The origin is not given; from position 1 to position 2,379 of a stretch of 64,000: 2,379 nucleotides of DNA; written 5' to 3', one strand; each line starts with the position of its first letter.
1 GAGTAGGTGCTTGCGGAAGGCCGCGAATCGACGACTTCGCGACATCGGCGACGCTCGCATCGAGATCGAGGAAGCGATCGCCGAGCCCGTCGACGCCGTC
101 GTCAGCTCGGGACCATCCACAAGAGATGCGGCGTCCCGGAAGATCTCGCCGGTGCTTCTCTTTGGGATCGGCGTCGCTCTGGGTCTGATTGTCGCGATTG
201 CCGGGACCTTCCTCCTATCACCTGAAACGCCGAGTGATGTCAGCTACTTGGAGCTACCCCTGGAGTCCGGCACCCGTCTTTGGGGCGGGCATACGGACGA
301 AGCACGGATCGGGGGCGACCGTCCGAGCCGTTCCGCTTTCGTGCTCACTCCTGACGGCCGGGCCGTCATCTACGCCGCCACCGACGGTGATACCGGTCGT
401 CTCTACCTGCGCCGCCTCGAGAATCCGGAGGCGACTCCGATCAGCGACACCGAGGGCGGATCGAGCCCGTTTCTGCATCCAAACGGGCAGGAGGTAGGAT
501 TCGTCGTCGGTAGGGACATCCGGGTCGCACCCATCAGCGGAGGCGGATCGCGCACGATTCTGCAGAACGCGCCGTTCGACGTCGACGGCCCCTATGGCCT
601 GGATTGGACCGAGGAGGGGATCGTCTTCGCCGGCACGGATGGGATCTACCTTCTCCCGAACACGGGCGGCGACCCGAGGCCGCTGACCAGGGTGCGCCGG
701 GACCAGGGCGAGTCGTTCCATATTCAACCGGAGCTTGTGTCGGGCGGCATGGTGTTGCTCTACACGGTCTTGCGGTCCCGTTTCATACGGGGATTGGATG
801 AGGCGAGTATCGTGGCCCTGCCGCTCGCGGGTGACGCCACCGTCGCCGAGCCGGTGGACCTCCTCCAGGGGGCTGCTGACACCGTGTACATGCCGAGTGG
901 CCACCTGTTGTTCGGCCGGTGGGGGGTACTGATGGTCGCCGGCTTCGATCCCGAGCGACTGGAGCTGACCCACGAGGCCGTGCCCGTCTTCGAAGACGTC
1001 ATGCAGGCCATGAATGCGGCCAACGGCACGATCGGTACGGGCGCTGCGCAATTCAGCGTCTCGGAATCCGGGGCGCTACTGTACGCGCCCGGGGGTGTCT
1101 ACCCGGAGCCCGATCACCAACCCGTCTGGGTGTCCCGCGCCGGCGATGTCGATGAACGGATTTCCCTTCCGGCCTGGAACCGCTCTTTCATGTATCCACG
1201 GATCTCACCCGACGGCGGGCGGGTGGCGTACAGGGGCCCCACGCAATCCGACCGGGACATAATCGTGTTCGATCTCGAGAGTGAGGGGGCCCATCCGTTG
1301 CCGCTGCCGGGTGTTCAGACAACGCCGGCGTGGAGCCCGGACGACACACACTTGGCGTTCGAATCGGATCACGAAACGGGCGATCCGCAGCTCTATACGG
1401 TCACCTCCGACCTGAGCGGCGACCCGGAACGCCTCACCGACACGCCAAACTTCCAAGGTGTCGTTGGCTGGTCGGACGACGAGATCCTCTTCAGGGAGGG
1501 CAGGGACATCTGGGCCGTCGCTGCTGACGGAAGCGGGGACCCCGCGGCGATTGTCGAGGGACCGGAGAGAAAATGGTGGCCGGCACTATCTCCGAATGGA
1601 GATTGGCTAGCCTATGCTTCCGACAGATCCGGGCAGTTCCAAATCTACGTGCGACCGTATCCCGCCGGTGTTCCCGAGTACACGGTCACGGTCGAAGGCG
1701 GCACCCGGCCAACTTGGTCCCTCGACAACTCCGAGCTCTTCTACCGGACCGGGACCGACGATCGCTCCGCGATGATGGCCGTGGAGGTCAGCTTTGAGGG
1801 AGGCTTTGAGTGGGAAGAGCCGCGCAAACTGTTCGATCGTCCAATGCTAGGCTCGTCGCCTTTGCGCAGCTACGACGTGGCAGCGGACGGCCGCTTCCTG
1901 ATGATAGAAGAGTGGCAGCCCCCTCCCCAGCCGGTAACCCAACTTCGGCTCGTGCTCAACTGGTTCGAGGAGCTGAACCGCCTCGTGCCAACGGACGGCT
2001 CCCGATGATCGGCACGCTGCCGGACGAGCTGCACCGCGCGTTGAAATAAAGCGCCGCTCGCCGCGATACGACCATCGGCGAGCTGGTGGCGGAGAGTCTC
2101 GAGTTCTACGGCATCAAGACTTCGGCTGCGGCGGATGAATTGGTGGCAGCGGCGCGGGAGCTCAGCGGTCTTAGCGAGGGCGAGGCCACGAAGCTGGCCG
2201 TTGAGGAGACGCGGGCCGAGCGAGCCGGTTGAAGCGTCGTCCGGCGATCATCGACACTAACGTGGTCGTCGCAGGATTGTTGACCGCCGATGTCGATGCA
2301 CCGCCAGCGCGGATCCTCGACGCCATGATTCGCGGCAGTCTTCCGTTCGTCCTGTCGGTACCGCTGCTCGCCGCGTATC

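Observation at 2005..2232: VapB antitoxin broken by an in-frame TAA while its PIN toxin partner looks intact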

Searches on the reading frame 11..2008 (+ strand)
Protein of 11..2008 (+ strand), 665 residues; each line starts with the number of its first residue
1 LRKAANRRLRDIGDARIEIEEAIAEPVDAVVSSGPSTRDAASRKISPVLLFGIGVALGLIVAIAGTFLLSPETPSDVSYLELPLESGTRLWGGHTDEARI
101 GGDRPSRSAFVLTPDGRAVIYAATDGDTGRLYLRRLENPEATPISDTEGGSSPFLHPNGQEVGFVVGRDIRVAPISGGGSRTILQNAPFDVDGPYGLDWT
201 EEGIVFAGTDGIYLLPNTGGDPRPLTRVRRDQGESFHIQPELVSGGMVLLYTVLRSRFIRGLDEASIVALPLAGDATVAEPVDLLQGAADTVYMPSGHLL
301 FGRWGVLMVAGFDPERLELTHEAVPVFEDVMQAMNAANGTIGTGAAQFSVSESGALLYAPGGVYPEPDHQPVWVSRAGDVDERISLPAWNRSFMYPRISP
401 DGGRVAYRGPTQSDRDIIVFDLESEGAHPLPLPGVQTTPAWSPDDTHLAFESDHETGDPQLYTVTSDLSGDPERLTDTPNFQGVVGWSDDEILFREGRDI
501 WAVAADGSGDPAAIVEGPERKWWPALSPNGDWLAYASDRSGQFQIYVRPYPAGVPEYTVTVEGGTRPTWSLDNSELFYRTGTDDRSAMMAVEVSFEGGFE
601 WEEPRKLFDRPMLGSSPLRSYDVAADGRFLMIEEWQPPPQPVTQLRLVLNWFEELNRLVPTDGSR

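Call 3: search_protein_families(library=pfam, proteins=[window:11-2008:+], max_evalue=1)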
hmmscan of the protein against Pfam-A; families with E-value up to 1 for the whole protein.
window:11-2008:+ (665 aa): 3 families
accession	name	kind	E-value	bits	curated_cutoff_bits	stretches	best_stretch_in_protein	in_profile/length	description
PF07676.18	PD40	-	2.5e-18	65.9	20.9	2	523-547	13-38/38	WD40-like Beta Propeller Repeat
PF00930.27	DPPIV_N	-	0.00018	20.8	22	0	416-455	24-64/354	Dipeptidyl peptidase IV (DPP IV) N-terminal region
PF02897.21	Peptidase_S9_N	-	0.02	14.1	24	0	525-583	130-191/414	Prolyl oligopeptidase, N-terminal beta-propeller domain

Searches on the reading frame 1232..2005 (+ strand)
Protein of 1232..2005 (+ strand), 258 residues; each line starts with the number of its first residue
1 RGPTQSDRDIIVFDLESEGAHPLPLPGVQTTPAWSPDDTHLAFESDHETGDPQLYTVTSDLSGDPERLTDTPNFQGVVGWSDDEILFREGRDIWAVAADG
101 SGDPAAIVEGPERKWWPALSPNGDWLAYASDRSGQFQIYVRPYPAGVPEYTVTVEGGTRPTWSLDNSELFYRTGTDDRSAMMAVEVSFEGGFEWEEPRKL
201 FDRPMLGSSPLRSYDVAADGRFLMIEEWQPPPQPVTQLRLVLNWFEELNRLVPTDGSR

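Call 38: find_homologous_proteins(query=window:1232-2005:+)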
Query seq(258 aa) (258 aa): 414 proteins with E <= 0.001 among 3672 candidates; the best 120 are listed.
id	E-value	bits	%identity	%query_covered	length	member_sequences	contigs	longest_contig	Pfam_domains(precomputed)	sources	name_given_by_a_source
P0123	2.2e-53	200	45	95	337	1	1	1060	PF26549.1,PF00930.28,PF26550.2,PF02897.22,PF07676.19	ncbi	-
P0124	4.1e-53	199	47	78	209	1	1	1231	PF26549.1,PF07676.19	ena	-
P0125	4.6e-50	189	44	87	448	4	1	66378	PF25174.2,PF26549.1,PF00930.28,PF26550.2,PF07676.19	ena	-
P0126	2.1e-49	187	43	95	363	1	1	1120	PF26549.1,PF26550.2,PF02897.22,PF07676.19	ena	-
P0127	3.0e-48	183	40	96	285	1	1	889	PF26549.1,PF00930.28,PF26550.2,PF07676.19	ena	-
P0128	1.3e-45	174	43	97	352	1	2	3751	PF26549.1,PF26550.2,PF07676.19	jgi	jgi:serine/threonine-protein kinase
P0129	3.6e-39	153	38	96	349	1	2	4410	PF26549.1,PF26550.2,PF07676.19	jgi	-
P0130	5.0e-39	153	39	95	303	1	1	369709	PF26549.1,PF26550.2,PF07676.19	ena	-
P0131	1.0e-38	152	40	96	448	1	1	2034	PF26549.1,PF00930.28,PF26550.2,PF07676.19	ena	-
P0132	1.8e-38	151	39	95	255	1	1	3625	PF26549.1,PF26550.2,PF07676.19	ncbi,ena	-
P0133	2.0e-38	151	37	97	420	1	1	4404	PF25174.2,PF26549.1,PF00930.28,PF23381.2,PF26550.2,PF07676.19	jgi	jgi:hypothetical protein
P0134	2.7e-38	150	37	87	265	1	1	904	PF26549.1,PF00930.28,PF26550.2,PF07676.19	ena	-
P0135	3.1e-38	150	38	97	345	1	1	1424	PF10647.16,PF26549.1,PF26550.2,PF07676.19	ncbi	-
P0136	4.5e-38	150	39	96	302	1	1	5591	PF26549.1,PF00930.28,PF26550.2,PF07676.19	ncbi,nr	ncbi:hypothetical protein MYX82_10720, partial [Acidobacteria bacterium AH-259-D05]|nr:hypothetical 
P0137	1.3e-37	148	38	97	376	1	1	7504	PF25174.2,PF26549.1,PF00930.28,PF26550.2,PF07676.19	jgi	jgi:eukaryotic-like serine/threonine-protein kinase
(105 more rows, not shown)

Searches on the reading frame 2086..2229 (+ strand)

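Call 3: search_protein_families(library=pfam, proteins=[window:2086-2229:+], max_evalue=1)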
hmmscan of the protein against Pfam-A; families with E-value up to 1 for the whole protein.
seq(48 aa): 1 family
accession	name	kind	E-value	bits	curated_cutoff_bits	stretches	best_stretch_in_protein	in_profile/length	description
PF07872.17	DUF1659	-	0.0017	18.6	24.1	1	7-42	32-67/72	Protein of unknown function (DUF1659)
